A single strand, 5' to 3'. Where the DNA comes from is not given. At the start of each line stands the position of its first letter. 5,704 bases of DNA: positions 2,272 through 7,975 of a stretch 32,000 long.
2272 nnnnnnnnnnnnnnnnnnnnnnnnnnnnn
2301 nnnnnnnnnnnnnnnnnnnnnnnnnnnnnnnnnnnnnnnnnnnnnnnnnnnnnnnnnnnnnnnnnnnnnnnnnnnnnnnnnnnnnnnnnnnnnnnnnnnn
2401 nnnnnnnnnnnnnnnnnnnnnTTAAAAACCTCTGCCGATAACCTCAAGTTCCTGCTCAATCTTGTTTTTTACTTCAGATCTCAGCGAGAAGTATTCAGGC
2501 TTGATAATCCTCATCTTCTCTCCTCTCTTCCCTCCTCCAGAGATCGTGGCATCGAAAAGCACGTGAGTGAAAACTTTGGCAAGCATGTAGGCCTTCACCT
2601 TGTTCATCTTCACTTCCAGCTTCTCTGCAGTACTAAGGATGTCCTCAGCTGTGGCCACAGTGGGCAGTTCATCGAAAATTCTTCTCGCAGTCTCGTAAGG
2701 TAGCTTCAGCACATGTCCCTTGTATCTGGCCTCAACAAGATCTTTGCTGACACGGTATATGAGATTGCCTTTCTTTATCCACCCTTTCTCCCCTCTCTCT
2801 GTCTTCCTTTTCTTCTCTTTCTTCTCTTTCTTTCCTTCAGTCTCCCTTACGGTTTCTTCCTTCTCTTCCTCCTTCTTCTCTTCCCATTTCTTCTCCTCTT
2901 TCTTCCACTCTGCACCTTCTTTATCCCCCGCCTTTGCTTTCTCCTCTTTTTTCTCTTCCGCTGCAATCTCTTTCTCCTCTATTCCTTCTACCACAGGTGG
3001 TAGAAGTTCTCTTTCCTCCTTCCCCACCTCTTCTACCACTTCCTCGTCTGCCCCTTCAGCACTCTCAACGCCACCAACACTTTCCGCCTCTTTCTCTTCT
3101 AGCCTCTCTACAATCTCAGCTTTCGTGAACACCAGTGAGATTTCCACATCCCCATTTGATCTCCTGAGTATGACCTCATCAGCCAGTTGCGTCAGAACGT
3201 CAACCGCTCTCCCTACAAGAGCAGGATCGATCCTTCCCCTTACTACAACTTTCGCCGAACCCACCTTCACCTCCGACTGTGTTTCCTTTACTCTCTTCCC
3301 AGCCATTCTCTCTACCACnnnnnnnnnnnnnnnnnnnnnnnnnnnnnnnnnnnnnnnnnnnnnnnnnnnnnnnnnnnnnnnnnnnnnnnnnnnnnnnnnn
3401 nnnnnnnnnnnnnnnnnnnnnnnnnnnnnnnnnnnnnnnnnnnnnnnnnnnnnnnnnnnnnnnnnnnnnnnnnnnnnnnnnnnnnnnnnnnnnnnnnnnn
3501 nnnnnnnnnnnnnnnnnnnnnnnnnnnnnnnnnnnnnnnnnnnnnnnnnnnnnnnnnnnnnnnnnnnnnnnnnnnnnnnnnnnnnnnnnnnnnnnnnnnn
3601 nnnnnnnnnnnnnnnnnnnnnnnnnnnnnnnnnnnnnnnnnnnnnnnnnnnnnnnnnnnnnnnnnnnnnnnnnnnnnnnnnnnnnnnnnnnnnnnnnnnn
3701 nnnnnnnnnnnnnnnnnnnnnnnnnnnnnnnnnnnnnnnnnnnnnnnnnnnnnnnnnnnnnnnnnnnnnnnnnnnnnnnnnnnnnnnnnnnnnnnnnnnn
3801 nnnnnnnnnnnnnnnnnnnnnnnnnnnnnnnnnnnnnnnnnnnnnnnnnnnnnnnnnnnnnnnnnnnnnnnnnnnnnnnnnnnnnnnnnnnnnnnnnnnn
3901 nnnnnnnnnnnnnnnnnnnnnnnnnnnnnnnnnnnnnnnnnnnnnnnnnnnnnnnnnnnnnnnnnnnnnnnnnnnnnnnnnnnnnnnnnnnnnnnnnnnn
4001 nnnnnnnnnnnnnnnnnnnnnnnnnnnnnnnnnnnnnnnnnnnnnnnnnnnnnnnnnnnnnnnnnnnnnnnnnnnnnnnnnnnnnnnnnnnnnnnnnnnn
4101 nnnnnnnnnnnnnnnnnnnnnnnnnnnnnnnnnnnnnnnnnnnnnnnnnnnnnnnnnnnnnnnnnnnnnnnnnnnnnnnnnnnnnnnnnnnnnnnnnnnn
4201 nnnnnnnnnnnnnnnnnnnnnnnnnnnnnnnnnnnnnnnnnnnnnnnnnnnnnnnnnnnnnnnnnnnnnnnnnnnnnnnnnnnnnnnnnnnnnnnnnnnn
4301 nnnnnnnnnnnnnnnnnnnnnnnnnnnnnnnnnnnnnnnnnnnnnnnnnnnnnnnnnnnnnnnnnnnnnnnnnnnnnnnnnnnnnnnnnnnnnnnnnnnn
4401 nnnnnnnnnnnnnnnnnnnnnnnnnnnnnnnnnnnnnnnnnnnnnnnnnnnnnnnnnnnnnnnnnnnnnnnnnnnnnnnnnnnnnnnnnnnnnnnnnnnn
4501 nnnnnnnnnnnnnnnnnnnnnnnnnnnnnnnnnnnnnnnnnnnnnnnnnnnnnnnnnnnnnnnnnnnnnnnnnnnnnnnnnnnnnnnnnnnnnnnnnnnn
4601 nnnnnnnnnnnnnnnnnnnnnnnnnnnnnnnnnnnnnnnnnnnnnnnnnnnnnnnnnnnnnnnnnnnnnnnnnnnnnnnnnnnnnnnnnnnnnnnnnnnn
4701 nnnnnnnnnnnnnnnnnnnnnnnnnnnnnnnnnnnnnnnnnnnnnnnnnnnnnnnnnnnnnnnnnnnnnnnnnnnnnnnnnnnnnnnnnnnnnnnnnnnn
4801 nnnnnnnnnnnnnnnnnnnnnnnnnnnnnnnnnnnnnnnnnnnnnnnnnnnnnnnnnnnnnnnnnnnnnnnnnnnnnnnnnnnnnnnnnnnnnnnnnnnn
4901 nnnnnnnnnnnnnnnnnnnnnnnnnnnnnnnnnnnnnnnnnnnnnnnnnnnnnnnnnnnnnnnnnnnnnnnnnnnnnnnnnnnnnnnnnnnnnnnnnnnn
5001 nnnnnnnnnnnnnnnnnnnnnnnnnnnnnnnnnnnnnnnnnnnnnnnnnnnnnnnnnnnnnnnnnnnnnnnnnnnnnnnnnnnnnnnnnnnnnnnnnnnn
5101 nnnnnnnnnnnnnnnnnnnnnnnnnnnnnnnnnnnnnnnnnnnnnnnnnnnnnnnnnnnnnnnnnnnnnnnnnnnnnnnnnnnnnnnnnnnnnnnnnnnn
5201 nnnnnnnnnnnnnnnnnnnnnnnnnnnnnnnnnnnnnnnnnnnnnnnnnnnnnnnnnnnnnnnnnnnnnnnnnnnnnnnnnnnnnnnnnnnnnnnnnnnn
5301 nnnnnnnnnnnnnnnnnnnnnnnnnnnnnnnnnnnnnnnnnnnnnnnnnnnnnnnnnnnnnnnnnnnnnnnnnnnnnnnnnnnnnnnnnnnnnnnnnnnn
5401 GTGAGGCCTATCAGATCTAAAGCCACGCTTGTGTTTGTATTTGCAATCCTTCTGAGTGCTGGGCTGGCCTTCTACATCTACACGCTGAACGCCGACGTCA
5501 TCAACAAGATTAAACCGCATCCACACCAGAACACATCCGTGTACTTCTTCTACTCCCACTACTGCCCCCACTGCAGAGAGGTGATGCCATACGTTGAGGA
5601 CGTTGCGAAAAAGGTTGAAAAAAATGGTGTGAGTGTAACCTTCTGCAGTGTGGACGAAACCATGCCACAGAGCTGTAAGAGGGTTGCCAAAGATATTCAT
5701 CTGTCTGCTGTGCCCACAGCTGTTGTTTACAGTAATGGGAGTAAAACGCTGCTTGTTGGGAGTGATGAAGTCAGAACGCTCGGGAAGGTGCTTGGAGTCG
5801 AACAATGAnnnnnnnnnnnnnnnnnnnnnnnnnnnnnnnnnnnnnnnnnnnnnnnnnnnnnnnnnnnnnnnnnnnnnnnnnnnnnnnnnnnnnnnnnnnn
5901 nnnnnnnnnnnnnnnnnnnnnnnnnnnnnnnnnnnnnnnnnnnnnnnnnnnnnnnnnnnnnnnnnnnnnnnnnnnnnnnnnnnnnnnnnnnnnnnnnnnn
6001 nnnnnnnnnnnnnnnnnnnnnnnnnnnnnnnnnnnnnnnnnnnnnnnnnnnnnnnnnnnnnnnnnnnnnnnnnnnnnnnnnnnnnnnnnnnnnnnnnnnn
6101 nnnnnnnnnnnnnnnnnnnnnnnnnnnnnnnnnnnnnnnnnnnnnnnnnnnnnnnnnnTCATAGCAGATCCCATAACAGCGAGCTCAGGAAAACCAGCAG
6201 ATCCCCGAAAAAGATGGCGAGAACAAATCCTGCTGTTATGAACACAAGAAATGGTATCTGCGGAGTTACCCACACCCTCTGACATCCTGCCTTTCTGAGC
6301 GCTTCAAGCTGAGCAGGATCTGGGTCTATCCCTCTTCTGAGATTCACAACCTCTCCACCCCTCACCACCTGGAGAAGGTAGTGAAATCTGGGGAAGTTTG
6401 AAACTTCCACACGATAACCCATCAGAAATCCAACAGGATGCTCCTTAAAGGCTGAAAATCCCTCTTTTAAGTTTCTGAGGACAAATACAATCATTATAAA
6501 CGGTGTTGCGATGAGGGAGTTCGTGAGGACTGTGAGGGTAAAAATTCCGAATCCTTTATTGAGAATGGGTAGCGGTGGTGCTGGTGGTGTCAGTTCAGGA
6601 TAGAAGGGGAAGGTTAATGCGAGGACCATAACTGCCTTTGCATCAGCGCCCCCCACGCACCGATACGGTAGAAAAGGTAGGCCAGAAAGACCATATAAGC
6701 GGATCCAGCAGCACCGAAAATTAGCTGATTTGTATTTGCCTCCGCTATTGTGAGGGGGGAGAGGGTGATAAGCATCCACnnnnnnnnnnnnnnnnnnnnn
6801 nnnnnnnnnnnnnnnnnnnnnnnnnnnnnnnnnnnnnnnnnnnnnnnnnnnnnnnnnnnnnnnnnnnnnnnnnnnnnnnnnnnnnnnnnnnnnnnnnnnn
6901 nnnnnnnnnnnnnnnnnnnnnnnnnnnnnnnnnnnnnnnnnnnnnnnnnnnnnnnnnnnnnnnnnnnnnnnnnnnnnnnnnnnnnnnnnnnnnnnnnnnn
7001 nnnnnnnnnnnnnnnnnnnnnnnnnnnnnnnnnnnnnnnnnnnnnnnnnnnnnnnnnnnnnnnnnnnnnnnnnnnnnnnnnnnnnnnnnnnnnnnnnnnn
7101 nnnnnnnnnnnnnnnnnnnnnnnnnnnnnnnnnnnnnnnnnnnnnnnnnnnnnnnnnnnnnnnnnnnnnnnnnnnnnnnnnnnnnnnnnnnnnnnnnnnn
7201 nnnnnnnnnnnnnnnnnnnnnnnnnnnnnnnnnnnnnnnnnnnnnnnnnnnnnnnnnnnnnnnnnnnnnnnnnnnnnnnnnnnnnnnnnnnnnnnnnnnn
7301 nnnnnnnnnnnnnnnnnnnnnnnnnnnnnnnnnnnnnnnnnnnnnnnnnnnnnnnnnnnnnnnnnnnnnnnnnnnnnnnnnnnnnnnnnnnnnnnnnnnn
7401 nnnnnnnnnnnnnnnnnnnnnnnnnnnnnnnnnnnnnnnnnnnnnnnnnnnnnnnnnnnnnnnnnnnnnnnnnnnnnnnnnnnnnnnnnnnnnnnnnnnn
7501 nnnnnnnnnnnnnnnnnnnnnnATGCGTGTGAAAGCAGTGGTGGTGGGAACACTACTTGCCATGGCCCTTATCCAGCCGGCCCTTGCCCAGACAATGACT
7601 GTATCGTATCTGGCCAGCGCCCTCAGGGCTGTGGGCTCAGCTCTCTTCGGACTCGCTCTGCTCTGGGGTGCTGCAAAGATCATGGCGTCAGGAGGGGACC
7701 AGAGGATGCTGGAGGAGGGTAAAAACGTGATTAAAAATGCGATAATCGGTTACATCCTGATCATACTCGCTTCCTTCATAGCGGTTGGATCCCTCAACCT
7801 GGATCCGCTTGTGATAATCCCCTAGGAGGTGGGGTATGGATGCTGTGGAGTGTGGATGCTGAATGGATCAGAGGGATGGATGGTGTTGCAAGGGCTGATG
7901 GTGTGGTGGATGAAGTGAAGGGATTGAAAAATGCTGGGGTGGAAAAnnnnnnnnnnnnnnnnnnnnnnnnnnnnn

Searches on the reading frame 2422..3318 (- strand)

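Call 5: search_protein_families(library=pfam, proteins=[window:2422-3318:-], max_evalue=0.01)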
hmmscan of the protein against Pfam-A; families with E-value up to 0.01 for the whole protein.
window:2422-3318:- (298 aa): 0 families

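Call 17: search_protein_families(library=ncbifam, proteins=[window:2422-3318:-], max_evalue=0.1)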
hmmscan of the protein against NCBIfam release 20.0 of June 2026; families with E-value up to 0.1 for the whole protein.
window:2422-3318:- (298 aa): 2 families
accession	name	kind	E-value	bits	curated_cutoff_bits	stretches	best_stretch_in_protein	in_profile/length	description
NF047961.1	adhesin_HupY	equivalog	0.0061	14.6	1250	1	92-211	13-132/978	leucine-rich repeat adhesin HupY/LrrG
NF047584.1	LIC11612_FN_binding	equivalog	0.089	12.5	260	1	105-183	88-178/323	LIC11612 family fibronectin-binding protein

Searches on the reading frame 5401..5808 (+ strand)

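Call 51: search_protein_families(library=pfam, proteins=[window:5401-5808:+], max_evalue=0.01)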
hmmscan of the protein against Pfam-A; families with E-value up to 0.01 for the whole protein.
window:5401-5808:+ (135 aa): 9 families
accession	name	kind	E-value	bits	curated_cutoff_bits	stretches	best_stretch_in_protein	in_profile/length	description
PF00085.26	Thioredoxin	-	2e-10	41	23.5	1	45-116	20-85/103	Thioredoxin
PF08534.16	Redoxin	-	1.6e-07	31.7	26.6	1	45-132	31-103/148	Redoxin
PF00578.27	AhpC-TSA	-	1.1e-06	29.1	26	1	45-100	27-81/124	AhpC/TSA family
PF13905.12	Thioredoxin_8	-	6.2e-06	26.9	27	1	45-100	3-59/94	Thioredoxin-like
PF13728.12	TraF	-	1.9e-05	25.1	23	1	43-117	129-206/224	F plasmid transfer operon protein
PF04756.19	OST3_OST6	-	0.0018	18.2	27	1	53-114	44-106/294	OST3 / OST6 family, transporter family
PF14595.12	Thioredoxin_9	-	0.0055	17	25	1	29-115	28-109/129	Thioredoxin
PF01323.26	DSBA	-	0.0085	16.3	25.6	0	47-81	2-34/191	DSBA-like thioredoxin domain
PF13098.12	Thioredoxin_2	-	0.0091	16.8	27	0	45-114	7-85/104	Thioredoxin-like domain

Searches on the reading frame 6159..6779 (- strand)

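Call 51: search_protein_families(library=pfam, proteins=[window:6159-6779:-], max_evalue=0.01)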
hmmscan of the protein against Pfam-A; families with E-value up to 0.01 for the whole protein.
window:6159-6779:- (206 aa): 1 family
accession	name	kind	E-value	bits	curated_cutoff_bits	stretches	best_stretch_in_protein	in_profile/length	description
PF06847.16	Arc_PepC_II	-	1.7e-14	54.6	29.9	1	118-194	6-93/93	Archaeal Peptidase A24 C-terminus Type II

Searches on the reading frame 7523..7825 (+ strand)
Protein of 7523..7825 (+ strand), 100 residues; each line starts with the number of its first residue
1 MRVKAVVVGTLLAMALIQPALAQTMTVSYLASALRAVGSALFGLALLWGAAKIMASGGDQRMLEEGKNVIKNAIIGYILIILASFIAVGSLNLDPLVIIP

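Call 109: search_protein_families(library=pfam, proteins=[window:7523-7825:+], max_evalue=0.01)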
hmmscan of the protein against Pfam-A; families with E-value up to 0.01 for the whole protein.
window:7523-7825:+ (100 aa): 1 family
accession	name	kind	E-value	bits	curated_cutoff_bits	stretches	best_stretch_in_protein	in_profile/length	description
PF18895.5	T4SS_pilin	-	4e-10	40.1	26.6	1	30-87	12-68/71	Type IV secretion system pilin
